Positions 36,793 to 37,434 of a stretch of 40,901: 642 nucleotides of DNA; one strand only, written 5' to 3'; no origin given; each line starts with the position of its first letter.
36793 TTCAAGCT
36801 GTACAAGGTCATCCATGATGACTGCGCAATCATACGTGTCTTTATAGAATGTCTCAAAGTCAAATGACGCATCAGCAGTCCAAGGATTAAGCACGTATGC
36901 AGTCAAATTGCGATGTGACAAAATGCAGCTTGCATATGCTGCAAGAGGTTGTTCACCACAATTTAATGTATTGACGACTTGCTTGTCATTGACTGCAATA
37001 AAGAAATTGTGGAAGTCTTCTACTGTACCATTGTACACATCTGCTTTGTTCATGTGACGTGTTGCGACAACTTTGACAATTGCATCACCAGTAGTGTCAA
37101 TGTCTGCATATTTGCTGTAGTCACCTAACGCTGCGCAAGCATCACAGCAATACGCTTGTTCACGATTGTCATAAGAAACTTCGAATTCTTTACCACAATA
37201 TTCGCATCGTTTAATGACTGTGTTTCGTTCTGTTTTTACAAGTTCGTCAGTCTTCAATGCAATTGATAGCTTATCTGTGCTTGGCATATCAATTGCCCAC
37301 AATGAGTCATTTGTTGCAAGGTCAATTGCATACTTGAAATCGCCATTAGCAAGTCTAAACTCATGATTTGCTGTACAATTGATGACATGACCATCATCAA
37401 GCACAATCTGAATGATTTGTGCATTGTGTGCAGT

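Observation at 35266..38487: Intein in the ribonucleotide reductase active-site region, carrying a zinc ribbon instead of an endonuclease domain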

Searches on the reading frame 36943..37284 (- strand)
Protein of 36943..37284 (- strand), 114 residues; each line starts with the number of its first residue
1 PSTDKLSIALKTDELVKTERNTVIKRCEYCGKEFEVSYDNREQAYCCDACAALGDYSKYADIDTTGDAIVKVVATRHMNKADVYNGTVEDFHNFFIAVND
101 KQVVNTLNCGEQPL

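Call 64: search_dna_similar(query=window:36943-37284:-, collection=phages, mode=protein, max_rows=15, max_evalue=1)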
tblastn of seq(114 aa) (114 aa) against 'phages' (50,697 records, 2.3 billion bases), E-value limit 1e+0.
Records with a match: 6; places in all: 6; records where one place covers at least 80% of the query: 0.
Best place of each record, by identity: <60% 6.
By first word of the organism name: Bifidobacterium 2; Cronobacter 2; Klebsiella 1; Siphoviridae 1.
By host as written in the record: Cronobacter sakazakii 2; Klebsiella pneumoniae KP13 1; - 1; Bifidobacterium thermophilum MBT94004 1; Bifidobacterium thermophilum 94004 1.
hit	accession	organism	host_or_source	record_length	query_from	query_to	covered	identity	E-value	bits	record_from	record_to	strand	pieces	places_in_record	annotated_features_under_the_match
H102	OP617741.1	Klebsiella phage KP13-16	Klebsiella pneumoniae KP13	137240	10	46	32%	43.2%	1e-2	39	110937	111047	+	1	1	hypothetical protein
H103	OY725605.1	Siphoviridae sp. ctl617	-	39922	26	68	38%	37.2%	1e-1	37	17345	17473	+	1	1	hypothetical protein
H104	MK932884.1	Bifidobacterium phage PMBT6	Bifidobacterium thermophilum MBT94004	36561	27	66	35%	37.5%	2e-1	36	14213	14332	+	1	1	hypothetical protein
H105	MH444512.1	Bifidobacterium phage PMBT6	Bifidobacterium thermophilum 94004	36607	27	66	35%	37.5%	2e-1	36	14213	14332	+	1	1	hypothetical protein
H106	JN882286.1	Cronobacter phage vB_CsaP_GAP52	Cronobacter sakazakii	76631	24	50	24%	48.1%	3e-1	35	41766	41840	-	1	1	hypothetical protein (x2)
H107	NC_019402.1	Cronobacter phage vB_CsaP_GAP52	Cronobacter sakazakii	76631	24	50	24%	48.1%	3e-1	35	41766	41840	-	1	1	HNH endonuclease | hypothetical protein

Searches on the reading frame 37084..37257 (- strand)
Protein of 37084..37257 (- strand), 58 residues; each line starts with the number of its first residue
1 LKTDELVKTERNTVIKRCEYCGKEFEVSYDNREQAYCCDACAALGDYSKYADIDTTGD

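Call 29: search_protein_families(library=pfam, proteins=[window:37084-37257:-], max_evalue=1)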
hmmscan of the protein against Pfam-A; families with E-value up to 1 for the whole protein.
seq(58 aa): 13 families
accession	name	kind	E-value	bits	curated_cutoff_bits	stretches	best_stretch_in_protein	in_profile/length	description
PF06467.20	zf-FCS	-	0.0016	18.7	22.4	1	12-43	1-37/39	MYM-type Zinc finger with FCS sequence motif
PF09779.14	Ima1_N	-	0.014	16.7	28.9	1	17-54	2-38/132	Ima1 N-terminal domain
PF14311.12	DUF4379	-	0.014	16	24.5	1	4-42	16-54/56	Probable Treble clef zinc finger domain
PF00130.28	C1_1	-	0.014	15.6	26.5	1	14-42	10-35/53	Phorbol esters/diacylglycerol binding domain (C1 domain)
PF02748.20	PyrI_C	-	0.021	15.1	23.4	1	9-26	27-44/48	Aspartate carbamoyltransferase regulatory chain, metal binding domain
PF24042.1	DUF7351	-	0.029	14.6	31.2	1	17-45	3-31/177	Domain of unknown function (DUF7351)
PF03884.20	YacG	-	0.03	14.5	25.5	1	17-43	2-28/52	DNA gyrase inhibitor YacG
PF01155.25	HypA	-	0.054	14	28.9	1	8-43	63-94/112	Hydrogenase/urease nickel incorporation, metallochaperone, hypA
PF09723.15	Zn_ribbon_8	-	0.18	12.3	34.4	1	17-43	7-34/41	Zinc ribbon domain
PF03107.22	C1_2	-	0.43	11.4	26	1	12-42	14-40/48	C1 domain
PF23550.1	zf_Tbcl_Rhp7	-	0.55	10.3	27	0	16-42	5-34/39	DNA repair protein rhp7 treble clef domain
PF13912.12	zf-C2H2_6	-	0.74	10.3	25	0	17-26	3-12/27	C2H2-type zinc finger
PF13894.12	zf-C2H2_4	-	0.87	10.9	27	1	17-26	2-11/24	C2H2-type zinc finger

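Call 35: search_protein_families(library=pfam, alignment_id=A2, max_evalue=0.01)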
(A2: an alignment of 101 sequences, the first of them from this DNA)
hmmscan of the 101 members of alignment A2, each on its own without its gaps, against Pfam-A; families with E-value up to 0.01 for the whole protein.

A. member 1, seq(52 aa): 1 family
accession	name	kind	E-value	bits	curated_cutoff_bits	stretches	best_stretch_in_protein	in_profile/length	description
PF06467.20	zf-FCS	-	0.0013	18.9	22.4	1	9-40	1-37/39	MYM-type Zinc finger with FCS sequence motif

B. families by the number of members that match (of 101 scanned): 29 families (the first 25 are shown)
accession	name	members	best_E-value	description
PF06467.20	zf-FCS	10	1.5e-05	MYM-type Zinc finger with FCS sequence motif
PF18716.7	VATC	10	4.5e-05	Vms1-associating treble clef domain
PF06906.16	DUF1272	5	0.00026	Protein of unknown function (DUF1272)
PF03884.20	YacG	3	0.0017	DNA gyrase inhibitor YacG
PF23550.1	zf_Tbcl_Rhp7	3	0.0046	DNA repair protein rhp7 treble clef domain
PF21319.3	zf-FCS_1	3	0.0056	Zinc finger, FCS-type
PF01667.23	Ribosomal_S27e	1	2.4e-05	Ribosomal protein S27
PF23137.1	HVO_0758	1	0.0004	HVO_0758 mu-protein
PF05766.18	NinG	1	0.00044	Bacteriophage Lambda NinG protein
PF05280.16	FlhC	1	0.00077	Flagellar transcriptional activator (FlhC)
PF00096.32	zf-C2H2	1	0.0014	Zinc finger, C2H2 type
PF09889.16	DUF2116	1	0.0017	Probable treble clef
PF24790.1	SAC9_GBDL_1st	1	0.0018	SAC9 first GBDL domain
PF07282.18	Cas12f1-like_TNB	1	0.0019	Cas12f1-like, TNB domain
PF01599.25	Ribosomal_S27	1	0.0025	Ribosomal protein S27a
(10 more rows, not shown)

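Call 37: predict_structure(alignment_id=A2)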
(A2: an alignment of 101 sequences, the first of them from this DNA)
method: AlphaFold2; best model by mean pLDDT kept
length: 52 residues; sequences in the alignment: 101
mean_pLDDT: 81.1   pTM: 0.57
mean pLDDT of the five models: 81.1, 81.0, 80.6, 80.3, 79.4
residues with pLDDT >= 90: 24; 70-90: 12; 50-70: 16; < 50: 0
segments of 3 or more residues with pLDDT < 50: none
pLDDT, mean of each block of 10 residues (from residue 1): 64 92 90 92 73 52
secondary structure, 60 per line:
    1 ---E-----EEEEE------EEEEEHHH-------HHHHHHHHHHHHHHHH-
elements in order: E10-14 E21-25 H36-51

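Call 39: search_solved_structures(query=A2, max_evalue=1, show_alignments=2)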
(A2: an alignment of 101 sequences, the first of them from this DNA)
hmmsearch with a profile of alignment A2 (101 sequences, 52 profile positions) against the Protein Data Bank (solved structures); distinct sequences matched with E-value up to 1: 19.
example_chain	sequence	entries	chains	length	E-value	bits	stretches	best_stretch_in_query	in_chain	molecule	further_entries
2ztg_A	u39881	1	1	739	0.00098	21.8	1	4-32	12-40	Alanyl-tRNA synthetase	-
3wqy_A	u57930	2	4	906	0.0012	21.5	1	4-32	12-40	Alanine--tRNA ligase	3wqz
2n25_A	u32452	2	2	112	0.0018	21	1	10-23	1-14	Zinc finger and BTB domain-containing protein 17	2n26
2zze_A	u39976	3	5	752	0.023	17.5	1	4-32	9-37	Alanyl-tRNA synthetase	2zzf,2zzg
1mey_C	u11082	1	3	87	0.03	17.1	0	14-23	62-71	CONSENSUS ZINC FINGER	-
2kmk_A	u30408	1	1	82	0.036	16.9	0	14-23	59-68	Zinc finger protein Gfi-1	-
9ylo_A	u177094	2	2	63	0.094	15.5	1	13-25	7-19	BCL11 transcription factor A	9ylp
2yt9_A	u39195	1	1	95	0.097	15.5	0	15-23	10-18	zinc finger-containing protein 1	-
12ul_A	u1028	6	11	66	0.11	15.3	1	13-25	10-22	B-cell lymphoma/leukemia 11B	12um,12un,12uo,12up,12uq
5aas_A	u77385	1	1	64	0.13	15.1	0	11-26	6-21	TAX1-BINDING PROTEIN 1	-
2bsk_A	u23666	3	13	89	0.15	14.9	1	18-49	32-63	MITOCHONDRIAL IMPORT INNER MEMBRANE TRANSLOCASE SUBUNIT TIM9 A | Mitochondrial import inner membrane translocase subunit Tim9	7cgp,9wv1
2m7q_A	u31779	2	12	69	0.15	14.9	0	11-26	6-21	Tax1-binding protein 1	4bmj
3g4s_U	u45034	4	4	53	0.48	13.2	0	33-47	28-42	50S ribosomal protein L24e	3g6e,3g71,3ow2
2i13_A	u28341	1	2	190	0.57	13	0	14-29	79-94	Aart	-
8ymz_E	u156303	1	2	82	0.58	13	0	15-27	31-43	Zinc finger and BTB domain-containing protein 43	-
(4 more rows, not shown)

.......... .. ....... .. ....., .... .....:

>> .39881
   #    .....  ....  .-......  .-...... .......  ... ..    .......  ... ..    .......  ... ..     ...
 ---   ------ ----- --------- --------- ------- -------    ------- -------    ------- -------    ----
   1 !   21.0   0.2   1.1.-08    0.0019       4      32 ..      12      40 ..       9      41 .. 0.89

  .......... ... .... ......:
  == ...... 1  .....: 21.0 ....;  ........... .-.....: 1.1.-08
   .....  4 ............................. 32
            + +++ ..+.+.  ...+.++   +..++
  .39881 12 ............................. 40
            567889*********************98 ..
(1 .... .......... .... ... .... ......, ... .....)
